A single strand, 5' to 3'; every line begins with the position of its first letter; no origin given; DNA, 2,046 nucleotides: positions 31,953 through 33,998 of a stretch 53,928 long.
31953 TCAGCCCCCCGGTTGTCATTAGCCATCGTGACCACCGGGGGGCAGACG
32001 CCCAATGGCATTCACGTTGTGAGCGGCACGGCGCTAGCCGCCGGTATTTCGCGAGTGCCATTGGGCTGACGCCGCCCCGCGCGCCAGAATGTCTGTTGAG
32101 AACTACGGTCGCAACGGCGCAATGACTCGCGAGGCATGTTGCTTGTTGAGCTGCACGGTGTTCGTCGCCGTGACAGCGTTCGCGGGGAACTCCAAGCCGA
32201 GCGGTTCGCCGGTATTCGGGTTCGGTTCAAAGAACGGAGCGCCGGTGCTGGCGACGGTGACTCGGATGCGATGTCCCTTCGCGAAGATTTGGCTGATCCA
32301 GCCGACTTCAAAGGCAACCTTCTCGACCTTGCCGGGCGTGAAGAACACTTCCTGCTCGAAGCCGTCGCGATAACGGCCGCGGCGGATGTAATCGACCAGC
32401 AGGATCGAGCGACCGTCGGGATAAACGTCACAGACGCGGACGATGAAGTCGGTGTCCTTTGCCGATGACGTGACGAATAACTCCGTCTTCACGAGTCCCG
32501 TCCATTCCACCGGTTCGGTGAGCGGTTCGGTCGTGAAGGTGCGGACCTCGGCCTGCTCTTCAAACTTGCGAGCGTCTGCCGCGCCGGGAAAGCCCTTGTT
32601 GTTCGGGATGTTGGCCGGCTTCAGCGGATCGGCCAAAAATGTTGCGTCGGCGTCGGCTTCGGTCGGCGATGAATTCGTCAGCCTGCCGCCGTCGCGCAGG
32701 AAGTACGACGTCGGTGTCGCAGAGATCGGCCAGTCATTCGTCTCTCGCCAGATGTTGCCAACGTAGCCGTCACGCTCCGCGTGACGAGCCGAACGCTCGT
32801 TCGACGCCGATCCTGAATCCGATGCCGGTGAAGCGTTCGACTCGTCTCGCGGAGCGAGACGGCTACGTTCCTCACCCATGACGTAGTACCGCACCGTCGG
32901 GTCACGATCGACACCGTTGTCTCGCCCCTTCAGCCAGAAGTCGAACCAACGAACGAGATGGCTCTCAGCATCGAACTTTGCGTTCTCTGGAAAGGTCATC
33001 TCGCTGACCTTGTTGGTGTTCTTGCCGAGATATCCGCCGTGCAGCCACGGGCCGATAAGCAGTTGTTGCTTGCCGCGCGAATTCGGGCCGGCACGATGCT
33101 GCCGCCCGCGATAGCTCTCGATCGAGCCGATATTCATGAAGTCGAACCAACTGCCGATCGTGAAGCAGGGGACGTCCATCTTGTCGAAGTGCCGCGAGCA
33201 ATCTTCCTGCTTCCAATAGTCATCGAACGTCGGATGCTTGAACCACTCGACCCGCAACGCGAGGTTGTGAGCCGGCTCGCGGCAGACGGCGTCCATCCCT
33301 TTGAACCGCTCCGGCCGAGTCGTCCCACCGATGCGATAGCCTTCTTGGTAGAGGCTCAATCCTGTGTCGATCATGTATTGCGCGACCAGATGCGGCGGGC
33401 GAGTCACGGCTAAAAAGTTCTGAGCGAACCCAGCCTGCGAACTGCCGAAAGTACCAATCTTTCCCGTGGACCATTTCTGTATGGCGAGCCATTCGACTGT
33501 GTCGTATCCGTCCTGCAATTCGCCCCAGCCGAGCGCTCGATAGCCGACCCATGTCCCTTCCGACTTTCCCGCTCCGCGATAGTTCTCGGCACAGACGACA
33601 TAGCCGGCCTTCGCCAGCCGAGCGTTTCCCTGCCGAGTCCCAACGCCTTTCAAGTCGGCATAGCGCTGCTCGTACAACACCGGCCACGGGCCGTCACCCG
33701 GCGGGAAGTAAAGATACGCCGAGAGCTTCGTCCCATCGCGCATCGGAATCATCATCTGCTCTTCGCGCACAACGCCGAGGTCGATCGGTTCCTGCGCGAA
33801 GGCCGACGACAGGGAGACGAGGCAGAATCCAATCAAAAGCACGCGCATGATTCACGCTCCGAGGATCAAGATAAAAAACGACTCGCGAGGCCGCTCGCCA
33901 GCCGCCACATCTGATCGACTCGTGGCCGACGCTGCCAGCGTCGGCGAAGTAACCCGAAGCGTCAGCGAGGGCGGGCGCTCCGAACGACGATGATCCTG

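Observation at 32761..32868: A 108-nt REPIN-like palindrome sits in frame inside the CocE/NonD hydrolase gene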

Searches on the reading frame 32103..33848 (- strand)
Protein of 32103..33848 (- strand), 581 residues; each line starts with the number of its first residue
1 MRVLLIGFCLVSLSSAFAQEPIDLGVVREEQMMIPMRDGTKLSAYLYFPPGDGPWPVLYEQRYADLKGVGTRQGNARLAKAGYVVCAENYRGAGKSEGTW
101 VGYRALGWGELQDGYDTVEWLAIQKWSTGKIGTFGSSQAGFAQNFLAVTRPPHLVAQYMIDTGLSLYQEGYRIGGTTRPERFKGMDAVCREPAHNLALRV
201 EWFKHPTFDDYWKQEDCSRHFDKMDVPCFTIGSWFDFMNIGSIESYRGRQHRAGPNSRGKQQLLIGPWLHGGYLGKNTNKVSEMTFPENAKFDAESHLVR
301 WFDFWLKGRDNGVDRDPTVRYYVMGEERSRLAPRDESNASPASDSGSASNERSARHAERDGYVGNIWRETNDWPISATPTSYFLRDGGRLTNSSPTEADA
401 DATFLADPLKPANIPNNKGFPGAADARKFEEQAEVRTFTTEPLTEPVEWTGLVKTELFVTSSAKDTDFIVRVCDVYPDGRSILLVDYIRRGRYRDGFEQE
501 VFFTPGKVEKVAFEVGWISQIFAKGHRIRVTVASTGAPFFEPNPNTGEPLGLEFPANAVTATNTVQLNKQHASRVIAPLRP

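Call 7: search_protein_families(library=pfam, proteins=[window:32103-33848:-], max_evalue=0.01)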
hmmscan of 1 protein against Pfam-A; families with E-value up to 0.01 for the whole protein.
window:32103-33848:- (581 aa): 3 families
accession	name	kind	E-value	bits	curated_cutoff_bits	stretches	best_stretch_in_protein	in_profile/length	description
PF02129.25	Peptidase_S15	-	1.2e-40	140.3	23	1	38-271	1-261/262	X-Pro dipeptidyl-peptidase (S15 family)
PF08530.16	PepX_C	-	3.4e-35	122.4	22.5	1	311-575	1-216/217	X-Pro dipeptidyl-peptidase C-terminal non-catalytic domain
PF00326.27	Peptidase_S9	-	0.0022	17.9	22.6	1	78-150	10-85/213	Prolyl oligopeptidase family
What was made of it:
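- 32103..33848 (-): Host gene: a secreted CocE/NonD (S15) family serine hydrolase of 581 aa. The insert is aa 326-363. Pfam Peptidase_S15 covers aa 38-271 and PepX_C covers aa 311-575 (call 7).
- On CocE/NonD (peptidase S15) hydrolase (host gene): Pfam PF02129 plus PF08530 (call 7).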

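Call 8: find_homologous_proteins(query=window:32103-33848:-, max_evalue=1e-20)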
Query window:32103-33848:- (581 aa): 4247 proteins with E <= 1e-20 among 8000 candidates; the best 120 are listed.
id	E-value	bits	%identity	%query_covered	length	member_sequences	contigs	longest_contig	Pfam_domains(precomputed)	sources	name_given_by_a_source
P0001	0.0e+0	1376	100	100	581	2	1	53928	PF02129.25,PF08530.17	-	-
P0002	0.0e+0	1220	88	100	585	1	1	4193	PF02129.25,PF08530.17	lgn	-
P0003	0.0e+0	1203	87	100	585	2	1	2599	PF02129.25,PF08530.17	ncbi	-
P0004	0.0e+0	1197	89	100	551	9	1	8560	PF02129.25,PF08530.17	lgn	-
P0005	0.0e+0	1191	87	100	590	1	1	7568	PF02129.25,PF08530.17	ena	-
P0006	0.0e+0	1187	88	100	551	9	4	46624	PF02129.25,PF08530.17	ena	-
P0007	0.0e+0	1181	87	100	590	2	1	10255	PF02129.25,PF08530.17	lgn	-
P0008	0.0e+0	1179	87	100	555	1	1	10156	PF02129.25,PF08530.17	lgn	-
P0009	0.0e+0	1176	87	100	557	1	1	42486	PF02129.25,PF08530.17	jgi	jgi:predicted acyl esterase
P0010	0.0e+0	1172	88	98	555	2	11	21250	PF02129.25,PF08530.17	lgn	-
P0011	0.0e+0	1170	86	99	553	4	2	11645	PF02129.25,PF08530.17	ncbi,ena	-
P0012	0.0e+0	1170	87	100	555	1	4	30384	PF02129.25,PF08530.17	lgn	-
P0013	0.0e+0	1159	86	100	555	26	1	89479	PF02129.25,PF08530.17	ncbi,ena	-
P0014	0.0e+0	1158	84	99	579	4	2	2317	PF02129.25,PF08530.17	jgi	jgi:predicted acyl esterase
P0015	0.0e+0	1151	86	99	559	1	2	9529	PF02129.25,PF08530.17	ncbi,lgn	ncbi:MAG: CocE/NonD family hydrolase [Planctomycetaceae bacterium]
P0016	0.0e+0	1146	86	99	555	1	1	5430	PF02129.25,PF08530.17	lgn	-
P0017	0.0e+0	1140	84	100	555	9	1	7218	PF02129.25,PF08530.17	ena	-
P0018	0.0e+0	1132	84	98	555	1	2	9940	PF02129.25,PF08530.17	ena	-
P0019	0.0e+0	1126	84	100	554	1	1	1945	PF02129.25,PF08530.17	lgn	-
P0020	0.0e+0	1112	83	100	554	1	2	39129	PF02129.25,PF08530.17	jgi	jgi:predicted acyl esterase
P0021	0.0e+0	1102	82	100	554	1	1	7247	PF02129.25,PF08530.17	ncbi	-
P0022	0.0e+0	1090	81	100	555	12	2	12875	PF02129.25,PF08530.17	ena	-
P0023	0.0e+0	1090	81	99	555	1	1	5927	PF02129.25,PF08530.17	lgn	-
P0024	0.0e+0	1082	80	100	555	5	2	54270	PF02129.25,PF08530.17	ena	-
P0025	0.0e+0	1080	80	100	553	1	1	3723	PF02129.25,PF08530.17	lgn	-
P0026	0.0e+0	1080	80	100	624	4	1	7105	PF02129.25,PF08530.17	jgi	jgi:hypothetical protein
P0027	0.0e+0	1079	80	100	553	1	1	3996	PF02129.25,PF08530.17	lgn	-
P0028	0.0e+0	1070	77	99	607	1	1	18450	PF02129.25,PF08530.17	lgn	-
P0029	0.0e+0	1052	78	100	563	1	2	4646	PF02129.25,PF08530.17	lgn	-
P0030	0.0e+0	1015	76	99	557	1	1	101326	PF02129.25,PF08530.17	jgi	jgi:predicted acyl esterase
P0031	4.5e-298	1008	75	99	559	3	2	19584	PF02129.25,PF08530.17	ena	-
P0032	5.2e-298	1008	75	100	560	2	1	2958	PF02129.25,PF08530.17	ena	-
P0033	5.3e-296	1002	76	97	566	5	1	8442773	PF02129.25,PF08530.17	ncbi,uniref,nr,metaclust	ncbi:CocE/NonD family hydrolase [Planctomyces sp. SH-PL14]|uniref:CocE/NonD family hydrolase n=1 Tax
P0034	7.8e-294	994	75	99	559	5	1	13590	PF02129.25,PF08530.17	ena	-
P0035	8.1e-294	994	73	99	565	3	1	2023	PF02129.25,PF08530.17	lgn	-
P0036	1.5e-292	990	74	99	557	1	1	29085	PF02129.25,PF00326.28,PF08530.17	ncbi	-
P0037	1.3e-290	984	73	100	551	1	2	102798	PF02129.25,PF08530.17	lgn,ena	-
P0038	5.4e-290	982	73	100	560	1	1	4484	PF02129.25,PF08530.17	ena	-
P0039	2.4e-289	980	75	97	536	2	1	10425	PF02129.25,PF08530.17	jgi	jgi:predicted acyl esterase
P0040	1.3e-287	974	73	97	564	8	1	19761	PF02129.25,PF08530.17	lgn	-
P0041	1.1e-286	971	75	96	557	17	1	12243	PF02129.25,PF08530.17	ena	-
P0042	8.5e-286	968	72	100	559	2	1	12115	PF02129.25,PF08530.17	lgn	-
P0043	4.5e-284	962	72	97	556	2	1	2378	PF02129.25,PF08530.17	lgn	-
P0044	5.1e-283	959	73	97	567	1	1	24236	PF02129.25,PF08530.17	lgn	-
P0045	8.4e-280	948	73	96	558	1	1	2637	PF02129.25,PF08530.17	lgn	-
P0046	7.3e-279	945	71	99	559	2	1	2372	PF02129.25,PF08530.17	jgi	jgi:predicted acyl esterase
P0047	9.3e-276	935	70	100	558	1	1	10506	PF02129.25,PF08530.17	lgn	-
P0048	7.3e-274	928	69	99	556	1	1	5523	PF02129.25,PF08530.17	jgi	-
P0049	1.3e-273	928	69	99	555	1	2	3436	PF02129.25,PF08530.17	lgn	-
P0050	3.6e-273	926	69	100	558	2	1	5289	PF02129.25,PF08530.17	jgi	jgi:uncharacterized protein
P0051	6.3e-273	925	70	97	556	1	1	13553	PF02129.25,PF08530.17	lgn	-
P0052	1.0e-269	915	69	98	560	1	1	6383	PF02129.25,PF08530.17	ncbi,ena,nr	ncbi:MAG: CocE/NonD family hydrolase [Planctomycetaceae bacterium]|nr:CocE/NonD family hydrolase [Pl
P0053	2.8e-269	913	69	100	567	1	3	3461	PF02129.25,PF08530.17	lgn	-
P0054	4.5e-268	909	68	99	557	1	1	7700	PF02129.25,PF08530.17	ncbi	ncbi:MAG: CocE/NonD family hydrolase [Deltaproteobacteria bacterium]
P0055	4.7e-268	909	68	99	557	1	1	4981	PF02129.25,PF08530.17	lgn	-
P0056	5.2e-268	909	69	97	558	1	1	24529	PF02129.25,PF08530.17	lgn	-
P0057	6.5e-267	905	69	98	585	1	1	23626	PF02129.25,PF08530.17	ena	-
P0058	7.4e-267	905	67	99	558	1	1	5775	PF02129.25,PF08530.17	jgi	jgi:predicted acyl esterase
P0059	8.5e-267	905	68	100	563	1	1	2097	PF02129.25,PF08530.17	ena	-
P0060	5.9e-266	902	67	99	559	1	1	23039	PF02129.25,PF08530.17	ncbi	ncbi:MAG: CocE/NonD family hydrolase [Planctomycetales bacterium]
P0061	2.4e-265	900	69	97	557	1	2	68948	PF02129.25,PF08530.17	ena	-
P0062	3.7e-265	900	69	96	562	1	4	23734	PF02129.25,PF08530.17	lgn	-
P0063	1.0e-264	898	67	99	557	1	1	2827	PF02129.25,PF08530.17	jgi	jgi:predicted acyl esterase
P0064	2.5e-264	897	66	99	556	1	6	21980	PF02129.25,PF08530.17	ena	-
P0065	3.8e-264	896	68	99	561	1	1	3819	PF02129.25,PF08530.17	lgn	-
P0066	6.0e-264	896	67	99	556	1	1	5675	PF02129.25,PF08530.17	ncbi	-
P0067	1.5e-263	894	67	99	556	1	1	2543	PF02129.25,PF08530.17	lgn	-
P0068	1.8e-263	894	68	98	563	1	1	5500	PF02129.25,PF08530.17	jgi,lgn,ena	-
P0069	1.9e-263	894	67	99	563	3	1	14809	PF02129.25,PF08530.17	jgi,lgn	jgi:predicted acyl esterase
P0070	4.7e-263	893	67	99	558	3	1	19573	PF02129.25,PF08530.17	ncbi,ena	-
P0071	5.2e-263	893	69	96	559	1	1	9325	PF02129.25,PF08530.17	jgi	jgi:uncharacterized protein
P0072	6.6e-263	892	67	99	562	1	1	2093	PF02129.25,PF08530.17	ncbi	-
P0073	7.4e-263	892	67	99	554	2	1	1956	PF02129.25,PF08530.17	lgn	-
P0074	9.8e-263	892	67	99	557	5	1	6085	PF02129.25,PF08530.17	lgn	-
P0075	2.7e-262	890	69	97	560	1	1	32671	PF02129.25,PF08530.17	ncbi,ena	-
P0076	3.1e-262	890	66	99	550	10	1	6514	PF02129.25,PF08530.17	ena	-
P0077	4.5e-262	889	66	99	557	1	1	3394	PF02129.25,PF08530.17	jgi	jgi:predicted acyl esterase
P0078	5.5e-262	889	68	97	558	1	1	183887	PF02129.25,PF08530.17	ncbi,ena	-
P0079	1.1e-261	888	68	97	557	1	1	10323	PF02129.25,PF08530.17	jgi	jgi:predicted acyl esterase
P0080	1.5e-261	888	67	98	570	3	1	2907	PF02129.25,PF08530.17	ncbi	-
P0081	2.3e-261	887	65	100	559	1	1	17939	PF02129.25,PF08530.17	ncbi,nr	ncbi:MAG: CocE/NonD family hydrolase [Planctomycetia bacterium]|nr:CocE/NonD family hydrolase [Planc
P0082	7.9e-261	885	67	100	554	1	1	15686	PF02129.25,PF08530.17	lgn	-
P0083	2.3e-260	884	67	100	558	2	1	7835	PF02129.25,PF08530.17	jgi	-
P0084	2.5e-260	884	65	99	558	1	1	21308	PF02129.25,PF08530.17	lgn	-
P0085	2.7e-260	884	66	99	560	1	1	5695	PF02129.25,PF08530.17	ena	-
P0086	3.8e-260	883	66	98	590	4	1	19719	PF02129.25,PF08530.17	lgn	-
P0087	6.5e-260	882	66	99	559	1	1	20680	PF02129.25,PF08530.17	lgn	-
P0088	8.2e-260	882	67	98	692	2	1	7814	PF02129.25,PF08530.17,PF00254.35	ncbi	ncbi:MAG: CocE/NonD family hydrolase [Planctomycetaceae bacterium]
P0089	1.0e-259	882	68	98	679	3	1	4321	PF02129.25,PF00326.28,PF08530.17,PF00254.35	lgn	-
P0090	1.1e-259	882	67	100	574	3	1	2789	PF02129.25,PF08530.17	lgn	-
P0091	1.1e-259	882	67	97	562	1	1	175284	PF02129.25,PF08530.17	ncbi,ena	-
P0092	2.4e-259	880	67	97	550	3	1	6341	PF02129.25,PF08530.17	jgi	jgi:uncharacterized protein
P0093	2.5e-259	880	66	99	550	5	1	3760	PF02129.25,PF00326.28,PF08530.17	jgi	jgi:predicted acyl esterase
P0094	2.9e-259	880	66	99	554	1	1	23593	PF02129.25,PF08530.17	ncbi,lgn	-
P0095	4.1e-259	880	68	98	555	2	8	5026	PF02129.25,PF08530.17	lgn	-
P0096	5.5e-259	879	68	100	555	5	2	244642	PF02129.25,PF08530.17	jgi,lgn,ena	-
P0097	5.7e-259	879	66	99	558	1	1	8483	PF02129.25,PF08530.17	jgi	jgi:predicted acyl esterase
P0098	6.0e-259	879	66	99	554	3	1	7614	PF02129.25,PF08530.17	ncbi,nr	ncbi:MAG: CocE/NonD family hydrolase [Gemmataceae bacterium]|nr:CocE/NonD family hydrolase [Gemmatac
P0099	9.1e-259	879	66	99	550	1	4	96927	PF02129.25,PF08530.17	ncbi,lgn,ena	-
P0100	1.2e-258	878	66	98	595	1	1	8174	PF02129.25,PF08530.17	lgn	-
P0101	1.5e-258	878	65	100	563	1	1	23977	PF02129.25,PF08530.17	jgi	jgi:predicted acyl esterase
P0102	1.7e-258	878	66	96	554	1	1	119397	PF02129.25,PF00326.28,PF08530.17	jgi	jgi:predicted acyl esterase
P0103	1.9e-258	877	67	97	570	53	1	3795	PF02129.25,PF08530.17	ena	-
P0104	3.0e-258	877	65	99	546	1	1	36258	PF02129.25,PF08530.17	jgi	jgi:predicted acyl esterase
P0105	3.5e-258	877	66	97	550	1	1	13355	PF02129.25,PF08530.17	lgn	-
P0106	4.0e-258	876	65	97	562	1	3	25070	PF02129.25,PF08530.17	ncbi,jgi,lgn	ncbi:MAG TPA: CocE/NonD family hydrolase [Planctomycetaceae bacterium]|jgi:hypothetical protein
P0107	4.3e-258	876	65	100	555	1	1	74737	PF02129.25,PF08530.17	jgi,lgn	jgi:hypothetical protein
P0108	6.1e-258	876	67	97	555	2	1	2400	PF02129.25,PF00326.28,PF08530.17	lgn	-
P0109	6.9e-258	876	65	99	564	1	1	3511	PF02129.25,PF08530.17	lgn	-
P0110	7.2e-258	876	66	99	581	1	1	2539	PF02129.25,PF08530.17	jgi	jgi:uncharacterized protein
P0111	8.2e-258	875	66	99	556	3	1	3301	PF02129.25,PF08530.17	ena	-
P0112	1.4e-257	875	65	99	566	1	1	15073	PF02129.25,PF08530.17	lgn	-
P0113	2.9e-257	874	67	98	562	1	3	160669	PF02129.25,PF08530.17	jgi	jgi:predicted acyl esterase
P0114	3.0e-257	874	66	99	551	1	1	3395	PF02129.25,PF08530.17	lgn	-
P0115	3.6e-257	873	69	94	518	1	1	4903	PF02129.25,PF08530.17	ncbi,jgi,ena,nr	ncbi:MAG TPA: CocE/NonD family hydrolase [Planctomycetaceae bacterium]|nr:CocE/NonD family hydrolase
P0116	5.0e-257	873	65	97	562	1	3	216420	PF02129.25,PF08530.17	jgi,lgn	jgi:hypothetical protein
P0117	7.4e-257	872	66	100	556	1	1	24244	PF02129.25,PF08530.17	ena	-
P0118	7.5e-257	872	66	99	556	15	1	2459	PF02129.25,PF08530.17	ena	-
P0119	7.8e-257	872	66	100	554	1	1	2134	PF02129.25,PF00326.28,PF08530.17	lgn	-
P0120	1.1e-256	872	65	100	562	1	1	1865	PF02129.25,PF08530.17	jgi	jgi:uncharacterized protein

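Call 11: find_encoding_contigs(protein=P0006, flank=3000, max_places=2)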
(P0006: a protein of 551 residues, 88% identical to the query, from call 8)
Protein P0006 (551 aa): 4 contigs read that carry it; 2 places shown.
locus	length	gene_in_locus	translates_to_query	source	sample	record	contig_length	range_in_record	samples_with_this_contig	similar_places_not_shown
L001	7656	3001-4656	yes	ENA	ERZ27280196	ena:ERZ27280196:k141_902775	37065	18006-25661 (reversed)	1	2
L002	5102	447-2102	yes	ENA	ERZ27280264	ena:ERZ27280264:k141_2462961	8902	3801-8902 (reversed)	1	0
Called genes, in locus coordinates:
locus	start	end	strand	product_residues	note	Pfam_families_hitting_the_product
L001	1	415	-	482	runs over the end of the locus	PF01266:DAO (faint), PF07992:Pyr_redox_2, PF00070:Pyr_redox, PF02852:Pyr_redox_dim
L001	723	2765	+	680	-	PF21138:SMUBP-2_HCS1_1B, PF00270:DEAD (faint), PF13086:AAA_11, PF13245:AAA_19, PF13604:AAA_30, PF20720:nSTAND3 (faint), PF01443:Viral_helicase1 (faint), PF13087:AAA_12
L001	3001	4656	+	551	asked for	PF02129:Peptidase_S15, PF08530:PepX_C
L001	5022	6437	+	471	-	PF13435:Cytochrome_C554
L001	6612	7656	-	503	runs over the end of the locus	PF00884:Sulfatase, PF01663:Phosphodiest (weak), PF16347:SGSH_C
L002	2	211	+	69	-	?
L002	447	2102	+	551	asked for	PF02129:Peptidase_S15, PF08530:PepX_C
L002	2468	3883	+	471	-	PF13435:Cytochrome_C554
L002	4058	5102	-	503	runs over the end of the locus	PF00884:Sulfatase, PF01663:Phosphodiest (weak), PF16347:SGSH_C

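Call 12: find_encoding_contigs(protein=P0002, flank=3000, max_places=2)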
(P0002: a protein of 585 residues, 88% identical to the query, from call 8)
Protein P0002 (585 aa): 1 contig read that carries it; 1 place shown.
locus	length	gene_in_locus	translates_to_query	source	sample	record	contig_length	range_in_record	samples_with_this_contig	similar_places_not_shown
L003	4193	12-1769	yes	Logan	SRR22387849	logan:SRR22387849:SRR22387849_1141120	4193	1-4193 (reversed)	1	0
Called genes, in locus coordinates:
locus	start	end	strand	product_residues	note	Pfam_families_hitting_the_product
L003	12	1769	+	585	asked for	PF02129:Peptidase_S15, PF08530:PepX_C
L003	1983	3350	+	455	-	PF13435:Cytochrome_C554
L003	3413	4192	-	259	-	?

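Call 13: find_encoding_contigs(protein=P0005, flank=3000, max_places=2)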
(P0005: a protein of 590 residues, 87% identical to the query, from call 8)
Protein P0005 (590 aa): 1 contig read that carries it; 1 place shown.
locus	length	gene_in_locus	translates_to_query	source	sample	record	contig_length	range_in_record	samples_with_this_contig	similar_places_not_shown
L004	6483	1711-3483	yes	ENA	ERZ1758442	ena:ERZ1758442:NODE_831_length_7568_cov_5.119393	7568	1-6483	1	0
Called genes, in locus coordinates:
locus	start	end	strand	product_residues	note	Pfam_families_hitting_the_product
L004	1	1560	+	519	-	?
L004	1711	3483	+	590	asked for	PF02129:Peptidase_S15, PF08530:PepX_C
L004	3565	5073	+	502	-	PF13435:Cytochrome_C554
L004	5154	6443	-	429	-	PF07394:DUF1501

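Call 14: find_encoding_contigs(protein=P0003, flank=3000, max_places=1)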
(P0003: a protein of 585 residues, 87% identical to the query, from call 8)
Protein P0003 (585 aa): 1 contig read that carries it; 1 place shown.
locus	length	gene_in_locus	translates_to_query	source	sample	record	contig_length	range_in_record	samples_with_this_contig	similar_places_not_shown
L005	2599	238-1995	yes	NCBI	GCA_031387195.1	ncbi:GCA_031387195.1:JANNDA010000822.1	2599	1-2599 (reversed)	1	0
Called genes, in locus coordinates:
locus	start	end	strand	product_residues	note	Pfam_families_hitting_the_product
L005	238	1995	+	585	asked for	PF02129:Peptidase_S15, PF08530:PepX_C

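Call 15: find_encoding_contigs(protein=P0014, flank=3000, max_places=1)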
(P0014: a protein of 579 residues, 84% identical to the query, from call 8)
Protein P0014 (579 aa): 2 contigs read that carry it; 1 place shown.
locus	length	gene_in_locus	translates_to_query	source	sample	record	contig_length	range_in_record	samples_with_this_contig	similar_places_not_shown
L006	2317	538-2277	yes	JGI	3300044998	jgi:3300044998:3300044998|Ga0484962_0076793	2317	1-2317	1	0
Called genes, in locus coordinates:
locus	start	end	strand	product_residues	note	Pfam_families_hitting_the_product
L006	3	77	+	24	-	?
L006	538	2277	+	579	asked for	PF02129:Peptidase_S15, PF08530:PepX_C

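Call 16: find_encoding_contigs(protein=P0007, flank=3000, max_places=1)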
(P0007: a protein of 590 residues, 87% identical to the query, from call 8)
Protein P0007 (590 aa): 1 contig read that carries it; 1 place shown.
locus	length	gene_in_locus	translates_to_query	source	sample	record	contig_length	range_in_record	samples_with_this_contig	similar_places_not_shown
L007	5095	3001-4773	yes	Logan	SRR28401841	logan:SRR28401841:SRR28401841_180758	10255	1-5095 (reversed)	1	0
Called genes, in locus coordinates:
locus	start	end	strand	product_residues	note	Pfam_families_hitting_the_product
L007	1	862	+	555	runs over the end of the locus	PF01145:Band_7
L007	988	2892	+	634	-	PF21138:SMUBP-2_HCS1_1B, PF13086:AAA_11, PF13245:AAA_19, PF13604:AAA_30, PF01443:Viral_helicase1 (faint), PF13087:AAA_12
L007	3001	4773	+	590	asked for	PF02129:Peptidase_S15, PF08530:PepX_C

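Call 17: find_encoding_contigs(protein=P0028, flank=3000, max_places=1)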
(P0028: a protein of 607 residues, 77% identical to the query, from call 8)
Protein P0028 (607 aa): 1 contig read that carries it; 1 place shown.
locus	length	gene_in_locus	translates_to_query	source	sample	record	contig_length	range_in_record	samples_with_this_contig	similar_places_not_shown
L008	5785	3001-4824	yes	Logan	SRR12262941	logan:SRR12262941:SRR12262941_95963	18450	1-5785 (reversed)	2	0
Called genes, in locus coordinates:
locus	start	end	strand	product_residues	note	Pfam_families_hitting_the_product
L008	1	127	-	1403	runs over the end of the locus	-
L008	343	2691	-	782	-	PF07584:BatA, PF00092:VWA, PF13519:VWA_2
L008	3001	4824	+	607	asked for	PF02129:Peptidase_S15, PF08530:PepX_C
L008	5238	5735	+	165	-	-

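Call 18: find_encoding_contigs(protein=P0004, flank=3000, max_places=1)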
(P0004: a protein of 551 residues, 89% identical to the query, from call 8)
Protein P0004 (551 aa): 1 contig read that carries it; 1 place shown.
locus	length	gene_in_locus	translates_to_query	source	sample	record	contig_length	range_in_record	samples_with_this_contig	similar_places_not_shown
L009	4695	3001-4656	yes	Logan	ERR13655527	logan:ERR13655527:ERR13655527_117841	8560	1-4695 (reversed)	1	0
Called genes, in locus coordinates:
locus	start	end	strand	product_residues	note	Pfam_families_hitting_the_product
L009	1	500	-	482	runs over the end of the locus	PF01266:DAO (faint), PF07992:Pyr_redox_2, PF00070:Pyr_redox, PF02852:Pyr_redox_dim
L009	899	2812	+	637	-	PF21138:SMUBP-2_HCS1_1B, PF13086:AAA_11, PF13245:AAA_19, PF13604:AAA_30, PF01443:Viral_helicase1 (faint), PF13087:AAA_12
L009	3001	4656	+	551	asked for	PF02129:Peptidase_S15, PF08530:PepX_C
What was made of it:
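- Synteny helicase-CocE-cytochrome c554 shows these are orthologues (calls 11, 13, 16, 18).
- Tried and rejected: Rejected, because filled and empty genes share the same neighbours (calls 11-18).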

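Call 23: find_related_loci(query=P0001, collection=metagenome_contigs, flank=2500)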
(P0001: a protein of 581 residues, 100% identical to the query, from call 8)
Query P0001 (581 aa) in metagenome_contigs; peptide patterns used: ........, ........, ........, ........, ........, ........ (x = any residue, [..] = any of these).
401 stretches matched a pattern; 285 encode a relative of the query (tblastn E <= 1e-3); the best 80 are kept; 80 distinct loci.
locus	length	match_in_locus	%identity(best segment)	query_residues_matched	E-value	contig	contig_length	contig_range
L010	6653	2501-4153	88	1-581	0e+0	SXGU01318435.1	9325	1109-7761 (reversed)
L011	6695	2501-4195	86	1-580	0e+0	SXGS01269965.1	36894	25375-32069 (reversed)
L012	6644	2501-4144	85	4-581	0e+0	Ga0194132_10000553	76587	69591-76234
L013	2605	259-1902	85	4-581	0e+0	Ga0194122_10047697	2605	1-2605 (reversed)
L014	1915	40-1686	80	1-580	0e+0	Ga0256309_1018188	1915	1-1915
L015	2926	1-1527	78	41-580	0e+0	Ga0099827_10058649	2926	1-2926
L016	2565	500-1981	77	56-580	0e+0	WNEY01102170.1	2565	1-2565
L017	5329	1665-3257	65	21-581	0e+0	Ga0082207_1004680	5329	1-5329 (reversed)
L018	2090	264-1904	60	1-579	0e+0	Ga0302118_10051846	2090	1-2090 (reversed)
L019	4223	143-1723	60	22-581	0e+0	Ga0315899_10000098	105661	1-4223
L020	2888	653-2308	58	4-581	0e+0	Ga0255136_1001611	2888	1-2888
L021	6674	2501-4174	59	2-579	0e+0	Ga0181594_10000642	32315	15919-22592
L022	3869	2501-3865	59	1-487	0e+0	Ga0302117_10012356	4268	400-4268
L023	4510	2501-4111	32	7-579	2e-89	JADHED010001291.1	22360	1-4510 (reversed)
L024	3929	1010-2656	35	35-578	6e-89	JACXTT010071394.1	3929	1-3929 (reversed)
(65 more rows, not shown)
